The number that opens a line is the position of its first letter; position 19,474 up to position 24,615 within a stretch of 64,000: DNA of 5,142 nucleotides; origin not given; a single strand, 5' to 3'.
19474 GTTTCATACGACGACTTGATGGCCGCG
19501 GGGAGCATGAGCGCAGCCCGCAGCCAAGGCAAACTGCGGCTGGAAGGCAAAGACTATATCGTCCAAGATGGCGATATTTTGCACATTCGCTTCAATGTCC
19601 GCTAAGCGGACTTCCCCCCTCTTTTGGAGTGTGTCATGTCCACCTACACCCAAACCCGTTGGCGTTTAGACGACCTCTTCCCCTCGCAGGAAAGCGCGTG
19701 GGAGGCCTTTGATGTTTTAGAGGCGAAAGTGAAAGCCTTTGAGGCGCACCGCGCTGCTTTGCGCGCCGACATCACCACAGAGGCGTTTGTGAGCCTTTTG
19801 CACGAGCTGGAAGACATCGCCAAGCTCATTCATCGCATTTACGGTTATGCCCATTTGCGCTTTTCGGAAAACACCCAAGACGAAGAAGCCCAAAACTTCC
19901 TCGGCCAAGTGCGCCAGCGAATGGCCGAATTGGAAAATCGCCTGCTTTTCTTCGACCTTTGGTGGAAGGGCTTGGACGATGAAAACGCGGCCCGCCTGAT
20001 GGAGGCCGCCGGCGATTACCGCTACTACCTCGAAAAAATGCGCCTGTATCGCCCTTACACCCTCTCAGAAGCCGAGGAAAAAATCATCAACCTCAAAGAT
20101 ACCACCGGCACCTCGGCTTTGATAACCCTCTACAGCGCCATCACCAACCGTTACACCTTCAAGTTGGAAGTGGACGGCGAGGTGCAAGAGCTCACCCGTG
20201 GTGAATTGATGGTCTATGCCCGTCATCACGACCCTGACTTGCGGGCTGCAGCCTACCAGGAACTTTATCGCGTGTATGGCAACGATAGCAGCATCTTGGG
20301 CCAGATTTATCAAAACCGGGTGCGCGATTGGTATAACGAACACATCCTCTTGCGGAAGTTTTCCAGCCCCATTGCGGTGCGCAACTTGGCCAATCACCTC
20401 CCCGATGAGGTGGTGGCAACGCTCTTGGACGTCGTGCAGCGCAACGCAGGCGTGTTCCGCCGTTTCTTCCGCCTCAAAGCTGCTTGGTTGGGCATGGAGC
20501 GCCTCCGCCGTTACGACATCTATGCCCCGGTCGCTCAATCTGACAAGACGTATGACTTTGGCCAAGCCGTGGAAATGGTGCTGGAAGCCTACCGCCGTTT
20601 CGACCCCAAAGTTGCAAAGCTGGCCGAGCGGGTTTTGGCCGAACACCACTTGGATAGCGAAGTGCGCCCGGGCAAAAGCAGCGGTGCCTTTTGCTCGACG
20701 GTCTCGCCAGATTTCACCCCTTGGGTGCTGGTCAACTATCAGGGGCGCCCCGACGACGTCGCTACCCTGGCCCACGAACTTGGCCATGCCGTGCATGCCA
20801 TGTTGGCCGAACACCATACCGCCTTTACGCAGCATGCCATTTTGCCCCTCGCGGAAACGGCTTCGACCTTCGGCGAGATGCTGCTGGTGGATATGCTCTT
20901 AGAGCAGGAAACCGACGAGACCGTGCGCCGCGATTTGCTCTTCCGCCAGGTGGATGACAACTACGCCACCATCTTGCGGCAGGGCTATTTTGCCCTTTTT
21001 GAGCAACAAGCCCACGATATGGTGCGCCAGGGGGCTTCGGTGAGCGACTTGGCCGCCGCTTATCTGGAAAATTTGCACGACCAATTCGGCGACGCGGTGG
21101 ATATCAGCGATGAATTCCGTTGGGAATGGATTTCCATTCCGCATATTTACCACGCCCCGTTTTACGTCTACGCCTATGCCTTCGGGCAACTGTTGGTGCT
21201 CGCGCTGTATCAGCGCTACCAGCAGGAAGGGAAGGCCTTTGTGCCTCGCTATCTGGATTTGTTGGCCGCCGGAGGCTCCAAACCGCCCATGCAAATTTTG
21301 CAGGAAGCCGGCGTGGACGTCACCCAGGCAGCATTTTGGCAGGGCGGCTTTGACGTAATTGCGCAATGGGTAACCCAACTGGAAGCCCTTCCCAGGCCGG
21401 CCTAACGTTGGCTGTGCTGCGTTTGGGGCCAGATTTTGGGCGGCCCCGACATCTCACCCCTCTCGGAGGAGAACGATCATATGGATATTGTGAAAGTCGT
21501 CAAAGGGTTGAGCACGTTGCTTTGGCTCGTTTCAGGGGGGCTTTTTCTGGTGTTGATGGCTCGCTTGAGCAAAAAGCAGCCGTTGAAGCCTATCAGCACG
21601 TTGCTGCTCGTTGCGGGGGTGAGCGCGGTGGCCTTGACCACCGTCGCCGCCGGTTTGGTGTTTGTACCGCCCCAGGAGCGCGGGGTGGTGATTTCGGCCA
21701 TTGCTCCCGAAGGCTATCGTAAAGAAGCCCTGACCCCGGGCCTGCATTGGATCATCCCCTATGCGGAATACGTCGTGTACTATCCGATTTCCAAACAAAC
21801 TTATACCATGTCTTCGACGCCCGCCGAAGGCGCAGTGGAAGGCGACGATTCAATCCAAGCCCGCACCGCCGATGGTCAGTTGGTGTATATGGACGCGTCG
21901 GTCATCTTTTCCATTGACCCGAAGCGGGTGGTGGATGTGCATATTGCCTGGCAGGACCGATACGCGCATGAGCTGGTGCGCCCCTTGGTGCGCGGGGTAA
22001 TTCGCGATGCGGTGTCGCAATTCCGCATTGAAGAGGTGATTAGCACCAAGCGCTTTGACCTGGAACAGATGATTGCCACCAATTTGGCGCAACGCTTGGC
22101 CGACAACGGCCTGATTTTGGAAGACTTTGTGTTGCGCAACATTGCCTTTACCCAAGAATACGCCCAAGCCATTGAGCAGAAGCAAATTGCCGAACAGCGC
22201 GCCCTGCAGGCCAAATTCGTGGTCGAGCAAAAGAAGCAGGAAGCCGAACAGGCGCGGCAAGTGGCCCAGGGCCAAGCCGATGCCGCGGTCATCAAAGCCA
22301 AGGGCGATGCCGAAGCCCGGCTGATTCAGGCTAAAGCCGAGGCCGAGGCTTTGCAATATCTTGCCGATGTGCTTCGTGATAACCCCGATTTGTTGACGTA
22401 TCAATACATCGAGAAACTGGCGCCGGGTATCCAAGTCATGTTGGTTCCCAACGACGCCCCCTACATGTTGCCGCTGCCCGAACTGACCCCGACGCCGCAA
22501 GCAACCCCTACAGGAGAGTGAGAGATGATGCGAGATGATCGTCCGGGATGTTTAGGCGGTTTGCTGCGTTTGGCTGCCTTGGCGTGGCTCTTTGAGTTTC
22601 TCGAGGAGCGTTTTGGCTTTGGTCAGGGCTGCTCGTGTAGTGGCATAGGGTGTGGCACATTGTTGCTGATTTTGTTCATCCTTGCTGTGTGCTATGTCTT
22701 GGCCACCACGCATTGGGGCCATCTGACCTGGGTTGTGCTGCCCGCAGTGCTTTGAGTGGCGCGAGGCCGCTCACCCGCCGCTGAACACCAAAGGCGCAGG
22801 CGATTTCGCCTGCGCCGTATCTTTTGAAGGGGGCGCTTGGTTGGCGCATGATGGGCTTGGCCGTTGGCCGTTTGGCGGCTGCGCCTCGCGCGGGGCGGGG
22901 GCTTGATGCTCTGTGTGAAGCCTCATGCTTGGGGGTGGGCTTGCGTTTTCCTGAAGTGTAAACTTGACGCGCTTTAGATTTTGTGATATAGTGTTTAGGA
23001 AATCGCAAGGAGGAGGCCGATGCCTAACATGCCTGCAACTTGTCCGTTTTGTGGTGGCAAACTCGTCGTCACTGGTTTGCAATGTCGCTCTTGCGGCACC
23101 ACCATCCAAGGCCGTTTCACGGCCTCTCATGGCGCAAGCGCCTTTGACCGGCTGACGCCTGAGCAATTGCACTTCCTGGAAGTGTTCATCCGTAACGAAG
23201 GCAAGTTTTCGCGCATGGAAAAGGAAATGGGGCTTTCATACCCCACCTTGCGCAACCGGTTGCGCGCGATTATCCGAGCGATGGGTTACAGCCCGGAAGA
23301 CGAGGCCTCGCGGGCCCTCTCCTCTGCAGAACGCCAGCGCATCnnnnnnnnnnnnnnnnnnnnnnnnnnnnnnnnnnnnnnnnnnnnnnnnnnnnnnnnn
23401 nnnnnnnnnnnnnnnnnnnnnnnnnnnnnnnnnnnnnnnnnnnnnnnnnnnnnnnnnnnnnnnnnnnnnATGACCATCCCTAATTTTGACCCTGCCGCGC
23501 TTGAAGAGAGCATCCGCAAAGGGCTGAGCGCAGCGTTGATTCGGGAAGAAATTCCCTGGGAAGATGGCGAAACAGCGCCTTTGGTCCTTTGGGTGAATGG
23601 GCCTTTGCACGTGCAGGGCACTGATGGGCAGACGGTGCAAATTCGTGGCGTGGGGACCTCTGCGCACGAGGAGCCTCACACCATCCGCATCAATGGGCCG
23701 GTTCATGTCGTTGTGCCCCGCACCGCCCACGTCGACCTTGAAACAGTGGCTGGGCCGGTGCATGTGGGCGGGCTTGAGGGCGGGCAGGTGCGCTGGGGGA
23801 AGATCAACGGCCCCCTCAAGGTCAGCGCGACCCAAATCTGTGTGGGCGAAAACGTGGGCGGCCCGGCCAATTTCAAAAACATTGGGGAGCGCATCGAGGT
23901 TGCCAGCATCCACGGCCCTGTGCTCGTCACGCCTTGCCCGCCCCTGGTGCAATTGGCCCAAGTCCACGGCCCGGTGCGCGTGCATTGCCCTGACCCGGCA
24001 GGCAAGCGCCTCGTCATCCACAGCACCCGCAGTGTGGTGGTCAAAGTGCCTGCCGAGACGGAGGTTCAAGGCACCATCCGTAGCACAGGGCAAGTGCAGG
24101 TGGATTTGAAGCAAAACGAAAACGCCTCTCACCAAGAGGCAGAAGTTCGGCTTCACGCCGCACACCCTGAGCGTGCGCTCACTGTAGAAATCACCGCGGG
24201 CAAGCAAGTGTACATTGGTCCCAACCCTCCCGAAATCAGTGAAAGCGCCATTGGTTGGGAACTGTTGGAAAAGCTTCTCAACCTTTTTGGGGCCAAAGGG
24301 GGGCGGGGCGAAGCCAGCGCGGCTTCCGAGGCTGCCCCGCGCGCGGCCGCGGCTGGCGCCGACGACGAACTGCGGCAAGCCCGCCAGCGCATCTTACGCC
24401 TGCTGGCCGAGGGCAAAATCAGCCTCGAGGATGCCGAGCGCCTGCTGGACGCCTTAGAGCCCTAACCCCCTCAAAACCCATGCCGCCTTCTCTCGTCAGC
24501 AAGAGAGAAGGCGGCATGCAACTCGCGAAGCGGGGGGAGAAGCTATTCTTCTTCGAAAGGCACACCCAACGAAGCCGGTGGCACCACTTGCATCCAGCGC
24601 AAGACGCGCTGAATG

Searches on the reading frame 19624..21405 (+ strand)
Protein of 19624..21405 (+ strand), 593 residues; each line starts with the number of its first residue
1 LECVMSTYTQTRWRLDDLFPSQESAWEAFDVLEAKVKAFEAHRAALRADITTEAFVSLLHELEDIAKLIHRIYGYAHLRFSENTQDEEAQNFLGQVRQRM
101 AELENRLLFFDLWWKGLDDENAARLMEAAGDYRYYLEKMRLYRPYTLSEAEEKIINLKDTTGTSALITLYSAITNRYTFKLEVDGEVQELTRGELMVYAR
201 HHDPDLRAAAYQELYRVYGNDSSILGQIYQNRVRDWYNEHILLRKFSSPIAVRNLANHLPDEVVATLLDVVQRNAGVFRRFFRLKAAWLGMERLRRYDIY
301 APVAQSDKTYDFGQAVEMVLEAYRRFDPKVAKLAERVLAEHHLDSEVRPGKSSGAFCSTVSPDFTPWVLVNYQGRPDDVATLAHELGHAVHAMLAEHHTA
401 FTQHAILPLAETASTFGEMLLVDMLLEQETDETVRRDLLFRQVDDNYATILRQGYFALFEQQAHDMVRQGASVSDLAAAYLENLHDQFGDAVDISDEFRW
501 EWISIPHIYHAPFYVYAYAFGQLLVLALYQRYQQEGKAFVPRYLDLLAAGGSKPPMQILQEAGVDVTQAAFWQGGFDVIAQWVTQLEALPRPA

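Call 10: search_protein_families(library=pfam, proteins=[window:19624-21405:+], max_evalue=0.001)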
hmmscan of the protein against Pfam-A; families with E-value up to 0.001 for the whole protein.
window:19624-21405:+ (593 aa): 2 families
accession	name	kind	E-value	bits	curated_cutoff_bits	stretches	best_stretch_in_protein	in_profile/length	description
PF01432.26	Peptidase_M3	-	1.2e-46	160.4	27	1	198-574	2-453/457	Peptidase family M3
PF08439.15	Peptidase_M3_N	-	1.6e-10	41.4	25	1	117-179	5-70/70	Oligopeptidase F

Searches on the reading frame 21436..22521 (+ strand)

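Call 10: search_protein_families(library=pfam, proteins=[window:21436-22521:+], max_evalue=0.001)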
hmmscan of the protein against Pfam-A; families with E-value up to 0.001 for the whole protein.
window:21436-22521:+ (361 aa): 1 family
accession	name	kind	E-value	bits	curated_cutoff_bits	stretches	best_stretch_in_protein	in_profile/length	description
PF01145.31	Band_7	-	1.4e-33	116.9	23.6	1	77-271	3-173/176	SPFH domain / Band 7 family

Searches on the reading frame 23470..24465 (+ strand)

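Call 15: search_protein_families(library=pfam, proteins=[window:23470-24465:+], max_evalue=0.01)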
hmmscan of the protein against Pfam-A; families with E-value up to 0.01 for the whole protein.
window:23470-24465:+ (331 aa): 2 families
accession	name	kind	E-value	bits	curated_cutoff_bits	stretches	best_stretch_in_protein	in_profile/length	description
PF22746.1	SHOCT-like_DUF2089-C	-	4.7e-09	36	27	1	305-330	3-28/32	SHOCT-like domain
PF22675.2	KH-I_KHDC4-BBP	-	0.0094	16.2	30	0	47-84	21-58/76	KHDC4/BBP-like, KH-domain type I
